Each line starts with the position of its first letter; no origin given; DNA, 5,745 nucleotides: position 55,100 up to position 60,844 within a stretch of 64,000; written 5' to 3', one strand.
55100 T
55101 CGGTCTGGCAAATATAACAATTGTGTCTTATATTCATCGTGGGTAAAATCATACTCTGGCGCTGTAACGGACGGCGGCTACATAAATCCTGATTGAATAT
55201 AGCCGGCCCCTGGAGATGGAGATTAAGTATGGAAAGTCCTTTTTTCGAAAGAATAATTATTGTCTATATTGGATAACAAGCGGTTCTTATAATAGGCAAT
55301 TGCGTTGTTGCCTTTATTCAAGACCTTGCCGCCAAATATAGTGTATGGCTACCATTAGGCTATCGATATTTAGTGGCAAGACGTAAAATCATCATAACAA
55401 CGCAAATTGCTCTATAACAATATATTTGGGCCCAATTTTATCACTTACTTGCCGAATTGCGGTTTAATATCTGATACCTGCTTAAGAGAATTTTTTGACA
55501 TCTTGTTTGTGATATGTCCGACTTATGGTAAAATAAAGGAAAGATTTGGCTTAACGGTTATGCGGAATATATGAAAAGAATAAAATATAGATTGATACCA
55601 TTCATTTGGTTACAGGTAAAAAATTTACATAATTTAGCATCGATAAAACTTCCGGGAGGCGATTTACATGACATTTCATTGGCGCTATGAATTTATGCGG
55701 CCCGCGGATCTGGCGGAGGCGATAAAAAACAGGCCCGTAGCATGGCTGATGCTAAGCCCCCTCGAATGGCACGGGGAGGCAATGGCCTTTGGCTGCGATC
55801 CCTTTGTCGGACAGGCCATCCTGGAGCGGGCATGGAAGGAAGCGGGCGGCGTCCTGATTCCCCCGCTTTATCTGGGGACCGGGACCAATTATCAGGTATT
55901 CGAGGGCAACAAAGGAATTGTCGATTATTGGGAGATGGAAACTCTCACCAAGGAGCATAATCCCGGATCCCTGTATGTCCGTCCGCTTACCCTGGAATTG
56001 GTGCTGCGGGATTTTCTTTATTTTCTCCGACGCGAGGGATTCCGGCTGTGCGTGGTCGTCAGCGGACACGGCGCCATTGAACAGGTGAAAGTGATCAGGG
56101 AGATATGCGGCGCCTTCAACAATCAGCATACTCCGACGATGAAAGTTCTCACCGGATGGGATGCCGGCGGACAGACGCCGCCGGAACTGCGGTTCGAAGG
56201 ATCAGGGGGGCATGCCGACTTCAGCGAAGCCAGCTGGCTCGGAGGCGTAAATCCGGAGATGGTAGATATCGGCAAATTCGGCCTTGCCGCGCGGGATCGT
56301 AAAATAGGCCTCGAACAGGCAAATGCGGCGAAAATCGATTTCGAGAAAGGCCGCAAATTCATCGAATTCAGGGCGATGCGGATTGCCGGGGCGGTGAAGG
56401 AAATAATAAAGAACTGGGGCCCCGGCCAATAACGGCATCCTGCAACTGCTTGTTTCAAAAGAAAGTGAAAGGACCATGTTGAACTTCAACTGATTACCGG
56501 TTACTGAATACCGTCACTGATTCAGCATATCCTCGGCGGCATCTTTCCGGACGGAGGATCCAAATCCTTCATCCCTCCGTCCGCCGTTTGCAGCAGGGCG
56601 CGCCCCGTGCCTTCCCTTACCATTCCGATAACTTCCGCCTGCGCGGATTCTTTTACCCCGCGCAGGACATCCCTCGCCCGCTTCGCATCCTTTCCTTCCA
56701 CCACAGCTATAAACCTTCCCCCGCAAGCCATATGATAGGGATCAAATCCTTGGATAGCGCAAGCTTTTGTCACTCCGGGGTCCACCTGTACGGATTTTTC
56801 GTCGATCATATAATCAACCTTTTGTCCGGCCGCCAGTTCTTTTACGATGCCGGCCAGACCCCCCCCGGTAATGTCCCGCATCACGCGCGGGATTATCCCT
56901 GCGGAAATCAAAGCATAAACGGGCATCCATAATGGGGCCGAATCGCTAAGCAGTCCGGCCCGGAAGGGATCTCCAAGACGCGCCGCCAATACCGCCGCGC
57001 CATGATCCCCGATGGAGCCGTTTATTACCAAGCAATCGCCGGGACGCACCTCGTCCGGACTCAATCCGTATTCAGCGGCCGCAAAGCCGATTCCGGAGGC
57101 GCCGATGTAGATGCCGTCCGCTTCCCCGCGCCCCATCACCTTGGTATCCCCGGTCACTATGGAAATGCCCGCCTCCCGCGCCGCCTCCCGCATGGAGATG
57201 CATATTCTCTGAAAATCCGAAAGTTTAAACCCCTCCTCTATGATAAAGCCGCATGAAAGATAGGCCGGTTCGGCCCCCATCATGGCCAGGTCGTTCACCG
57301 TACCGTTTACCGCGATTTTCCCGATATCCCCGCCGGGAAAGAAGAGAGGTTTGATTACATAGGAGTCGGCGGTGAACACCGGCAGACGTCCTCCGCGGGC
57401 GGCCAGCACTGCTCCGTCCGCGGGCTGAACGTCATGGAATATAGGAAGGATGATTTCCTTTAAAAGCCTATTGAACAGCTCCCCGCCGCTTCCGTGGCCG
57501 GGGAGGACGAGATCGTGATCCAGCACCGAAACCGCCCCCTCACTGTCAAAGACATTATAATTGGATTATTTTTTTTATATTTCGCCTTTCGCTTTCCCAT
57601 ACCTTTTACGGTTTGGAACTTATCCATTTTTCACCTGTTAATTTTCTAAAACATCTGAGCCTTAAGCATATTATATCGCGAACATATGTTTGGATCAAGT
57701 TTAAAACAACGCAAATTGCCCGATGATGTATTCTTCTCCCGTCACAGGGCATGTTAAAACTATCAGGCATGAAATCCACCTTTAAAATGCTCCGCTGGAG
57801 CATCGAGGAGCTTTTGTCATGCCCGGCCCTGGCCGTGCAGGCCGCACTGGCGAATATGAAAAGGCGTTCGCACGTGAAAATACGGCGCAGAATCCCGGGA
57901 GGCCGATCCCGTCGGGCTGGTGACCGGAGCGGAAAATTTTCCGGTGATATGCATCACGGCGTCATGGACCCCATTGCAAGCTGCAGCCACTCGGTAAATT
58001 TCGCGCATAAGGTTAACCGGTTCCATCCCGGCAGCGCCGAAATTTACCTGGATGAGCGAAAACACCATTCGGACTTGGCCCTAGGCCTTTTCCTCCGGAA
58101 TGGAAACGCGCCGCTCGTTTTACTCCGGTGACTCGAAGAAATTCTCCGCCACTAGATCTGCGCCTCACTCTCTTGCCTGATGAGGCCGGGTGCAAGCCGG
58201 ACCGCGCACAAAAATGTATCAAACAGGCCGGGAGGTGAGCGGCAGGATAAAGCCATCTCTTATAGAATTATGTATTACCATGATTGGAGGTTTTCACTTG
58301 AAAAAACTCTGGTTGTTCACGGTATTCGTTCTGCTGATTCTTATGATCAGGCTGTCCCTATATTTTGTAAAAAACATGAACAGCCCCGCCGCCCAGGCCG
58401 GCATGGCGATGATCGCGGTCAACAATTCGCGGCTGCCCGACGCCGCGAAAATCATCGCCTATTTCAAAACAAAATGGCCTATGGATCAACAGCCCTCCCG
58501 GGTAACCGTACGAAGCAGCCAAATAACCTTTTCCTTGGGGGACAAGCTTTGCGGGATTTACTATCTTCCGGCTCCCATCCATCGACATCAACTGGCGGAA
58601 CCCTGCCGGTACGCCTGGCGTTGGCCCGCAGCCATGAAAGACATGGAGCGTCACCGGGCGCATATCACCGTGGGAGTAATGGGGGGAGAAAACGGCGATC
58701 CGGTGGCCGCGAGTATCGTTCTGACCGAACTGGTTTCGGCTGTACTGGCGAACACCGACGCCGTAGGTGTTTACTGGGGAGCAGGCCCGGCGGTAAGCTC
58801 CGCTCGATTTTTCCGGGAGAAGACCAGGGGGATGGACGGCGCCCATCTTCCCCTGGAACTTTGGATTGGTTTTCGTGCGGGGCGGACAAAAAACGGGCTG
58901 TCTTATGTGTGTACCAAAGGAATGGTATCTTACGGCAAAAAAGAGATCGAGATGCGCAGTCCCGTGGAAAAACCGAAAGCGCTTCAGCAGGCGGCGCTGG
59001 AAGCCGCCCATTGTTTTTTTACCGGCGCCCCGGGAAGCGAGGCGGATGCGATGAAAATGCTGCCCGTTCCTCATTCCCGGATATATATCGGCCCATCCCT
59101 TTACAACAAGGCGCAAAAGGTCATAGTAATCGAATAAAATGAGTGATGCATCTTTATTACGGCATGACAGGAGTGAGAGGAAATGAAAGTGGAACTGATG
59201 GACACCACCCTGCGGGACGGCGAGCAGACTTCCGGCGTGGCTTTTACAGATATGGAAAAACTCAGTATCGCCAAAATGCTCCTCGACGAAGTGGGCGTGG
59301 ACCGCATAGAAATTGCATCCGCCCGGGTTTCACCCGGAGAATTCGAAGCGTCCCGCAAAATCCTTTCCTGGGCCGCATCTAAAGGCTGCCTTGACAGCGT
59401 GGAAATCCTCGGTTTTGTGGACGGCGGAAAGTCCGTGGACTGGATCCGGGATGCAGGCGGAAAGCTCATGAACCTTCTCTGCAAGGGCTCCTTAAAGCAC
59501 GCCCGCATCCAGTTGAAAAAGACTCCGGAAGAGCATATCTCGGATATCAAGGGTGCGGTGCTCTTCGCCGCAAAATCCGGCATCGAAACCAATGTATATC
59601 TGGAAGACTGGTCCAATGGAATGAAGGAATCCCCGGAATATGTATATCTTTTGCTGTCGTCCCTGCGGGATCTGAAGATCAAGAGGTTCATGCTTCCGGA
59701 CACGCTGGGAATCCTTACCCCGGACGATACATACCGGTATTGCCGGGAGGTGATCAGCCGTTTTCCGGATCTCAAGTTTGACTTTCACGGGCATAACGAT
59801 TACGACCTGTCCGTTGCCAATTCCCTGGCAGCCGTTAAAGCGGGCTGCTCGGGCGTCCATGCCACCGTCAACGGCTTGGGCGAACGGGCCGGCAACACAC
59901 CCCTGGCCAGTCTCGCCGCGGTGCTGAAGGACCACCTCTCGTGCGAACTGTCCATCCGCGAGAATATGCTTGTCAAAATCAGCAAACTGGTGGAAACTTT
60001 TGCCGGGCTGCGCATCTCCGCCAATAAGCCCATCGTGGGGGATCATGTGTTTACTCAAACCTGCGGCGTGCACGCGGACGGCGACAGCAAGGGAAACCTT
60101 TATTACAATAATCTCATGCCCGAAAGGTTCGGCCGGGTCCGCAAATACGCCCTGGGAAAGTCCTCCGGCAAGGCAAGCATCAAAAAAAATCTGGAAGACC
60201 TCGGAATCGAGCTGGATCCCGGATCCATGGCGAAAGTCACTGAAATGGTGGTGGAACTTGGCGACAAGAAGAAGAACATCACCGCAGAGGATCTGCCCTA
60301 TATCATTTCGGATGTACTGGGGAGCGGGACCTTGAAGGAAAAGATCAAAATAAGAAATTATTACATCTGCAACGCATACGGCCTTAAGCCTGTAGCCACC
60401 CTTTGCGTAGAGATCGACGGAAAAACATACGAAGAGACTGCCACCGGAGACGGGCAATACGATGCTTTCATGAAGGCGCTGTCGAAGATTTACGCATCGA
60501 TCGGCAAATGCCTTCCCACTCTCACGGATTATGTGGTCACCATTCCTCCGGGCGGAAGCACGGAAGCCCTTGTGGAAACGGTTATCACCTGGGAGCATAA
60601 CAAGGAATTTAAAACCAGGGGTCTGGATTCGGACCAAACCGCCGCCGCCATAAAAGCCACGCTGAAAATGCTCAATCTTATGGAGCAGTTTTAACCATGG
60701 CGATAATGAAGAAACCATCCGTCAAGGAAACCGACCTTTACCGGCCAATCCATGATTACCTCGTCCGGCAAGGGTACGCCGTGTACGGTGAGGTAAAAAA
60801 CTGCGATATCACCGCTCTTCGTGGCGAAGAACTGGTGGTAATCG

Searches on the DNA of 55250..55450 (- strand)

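Call 30: search_dna_similar(query=window:55286-55419:-, collection=plasmids, mode=distant, max_evalue=0.01)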
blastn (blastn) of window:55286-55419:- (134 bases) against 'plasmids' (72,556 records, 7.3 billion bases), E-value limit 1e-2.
No match.

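Call 31: search_dna_similar(query=window:55286-55419:-, collection=phages, mode=distant, max_evalue=0.01)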
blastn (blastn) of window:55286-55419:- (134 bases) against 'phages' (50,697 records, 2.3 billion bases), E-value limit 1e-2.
No match.

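Call 32: search_rna_families(source=window, start=55250, end=55450, threshold=evalue, max_evalue=10)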
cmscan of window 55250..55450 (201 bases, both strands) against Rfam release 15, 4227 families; matches with E-value up to 10: 5.
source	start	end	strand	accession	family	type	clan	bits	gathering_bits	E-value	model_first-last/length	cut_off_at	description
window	55336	55430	+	RF02764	Ysr190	Gene; sRNA;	-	21.3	66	0.29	1-102/102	no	Yersinia sRNA 190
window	55260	55311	+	RF02396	sau-5949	Gene; sRNA;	-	17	56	2.4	1-59/59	no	Staphylococcus sRNA sau-5949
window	55316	55388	-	RF01064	mir-253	Gene; miRNA;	-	13.6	72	4.9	1-98/98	no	mir-253 microRNA precursor family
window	55342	55404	-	RF00581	SNORD12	Gene; snRNA; snoRNA; CD-box;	CL00044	13.4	43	5.9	1-90/90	no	Small nucleolar SNORD12/SNORD106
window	55428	55449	+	RF01833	astro_FSE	Cis-reg; frameshift_element;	-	8.9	70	7.8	1-40/55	no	ribosomal frameshift site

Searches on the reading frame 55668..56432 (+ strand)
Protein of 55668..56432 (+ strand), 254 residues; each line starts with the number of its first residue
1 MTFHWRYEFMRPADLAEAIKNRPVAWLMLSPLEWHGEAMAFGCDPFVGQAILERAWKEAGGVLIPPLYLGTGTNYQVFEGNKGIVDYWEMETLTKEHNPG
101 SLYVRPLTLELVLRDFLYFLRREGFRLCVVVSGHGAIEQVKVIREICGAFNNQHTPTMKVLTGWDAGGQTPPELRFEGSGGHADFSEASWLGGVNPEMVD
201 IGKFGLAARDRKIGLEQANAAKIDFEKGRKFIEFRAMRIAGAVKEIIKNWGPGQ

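Call 18: search_protein_families(library=pfam, proteins=[window:55668-56432:+])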
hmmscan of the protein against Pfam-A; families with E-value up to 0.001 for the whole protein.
window:55668-56432:+ (254 aa): 1 family
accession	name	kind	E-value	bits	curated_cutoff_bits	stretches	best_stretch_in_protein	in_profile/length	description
PF02633.19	Creatininase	-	1.3e-20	74.3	31.3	1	10-205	3-184/238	Creatinine amidohydrolase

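Call 63: find_encoding_contigs(protein=window:55668-56432:+, flank=10000, max_places=10)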
Protein window:55668-56432:+ (254 aa): 1 contig read that carries it; 1 place shown.
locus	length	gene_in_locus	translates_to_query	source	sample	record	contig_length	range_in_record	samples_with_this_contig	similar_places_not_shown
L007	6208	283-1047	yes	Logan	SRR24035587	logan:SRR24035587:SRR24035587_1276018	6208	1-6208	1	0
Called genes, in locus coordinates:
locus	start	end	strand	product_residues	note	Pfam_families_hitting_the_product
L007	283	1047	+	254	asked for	PF02633:Creatininase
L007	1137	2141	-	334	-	PF00586:AIRS, PF02769:AIRS_C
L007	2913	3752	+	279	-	-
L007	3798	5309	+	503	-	PF00682:HMGL-like, PF22617:HCS_D2, PF08502:LeuA_dimer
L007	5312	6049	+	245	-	PF09929:DUF2161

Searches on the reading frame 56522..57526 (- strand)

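Call 18: search_protein_families(library=pfam, proteins=[window:56522-57526:-])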
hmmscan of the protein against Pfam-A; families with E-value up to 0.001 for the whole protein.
window:56522-57526:- (334 aa): 2 families
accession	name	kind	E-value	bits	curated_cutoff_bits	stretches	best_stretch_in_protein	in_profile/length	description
PF00586.29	AIRS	-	8e-23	81.4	24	1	37-148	3-111/112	AIR synthase related protein, N-terminal domain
PF02769.27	AIRS_C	-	3.3e-18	66.8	23.1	1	161-307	1-149/156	AIR synthase related protein, C-terminal domain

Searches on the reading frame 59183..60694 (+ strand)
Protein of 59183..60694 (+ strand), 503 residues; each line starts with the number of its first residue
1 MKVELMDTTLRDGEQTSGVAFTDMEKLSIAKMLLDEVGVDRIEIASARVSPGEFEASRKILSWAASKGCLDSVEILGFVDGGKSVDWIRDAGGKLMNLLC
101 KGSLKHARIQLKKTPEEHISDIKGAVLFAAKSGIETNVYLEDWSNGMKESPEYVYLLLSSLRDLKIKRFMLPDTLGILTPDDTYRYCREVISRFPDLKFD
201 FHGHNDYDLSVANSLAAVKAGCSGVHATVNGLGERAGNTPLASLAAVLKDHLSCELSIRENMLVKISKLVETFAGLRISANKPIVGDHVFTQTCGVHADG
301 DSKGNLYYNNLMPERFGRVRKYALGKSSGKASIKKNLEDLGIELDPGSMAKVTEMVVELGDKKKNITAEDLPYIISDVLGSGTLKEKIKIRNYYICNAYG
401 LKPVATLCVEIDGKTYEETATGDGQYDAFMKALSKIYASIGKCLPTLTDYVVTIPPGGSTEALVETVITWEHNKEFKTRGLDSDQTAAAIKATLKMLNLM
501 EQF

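Call 36: search_protein_families(library=pfam, proteins=[window:59183-60694:+])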
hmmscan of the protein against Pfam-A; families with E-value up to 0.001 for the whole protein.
window:59183-60694:+ (503 aa): 3 families
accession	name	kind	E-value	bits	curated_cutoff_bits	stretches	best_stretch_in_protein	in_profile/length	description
PF00682.25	HMGL-like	-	2e-47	162.3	29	1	2-269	1-259/260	HMGL-like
PF08502.15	LeuA_dimer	-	8.9e-26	90.8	24.9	1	366-499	2-129/131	LeuA allosteric (dimerisation) domain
PF22617.1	HCS_D2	-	4.8e-13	49.7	27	1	284-364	1-82/82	Homocitrate synthase post-HMGL domain-like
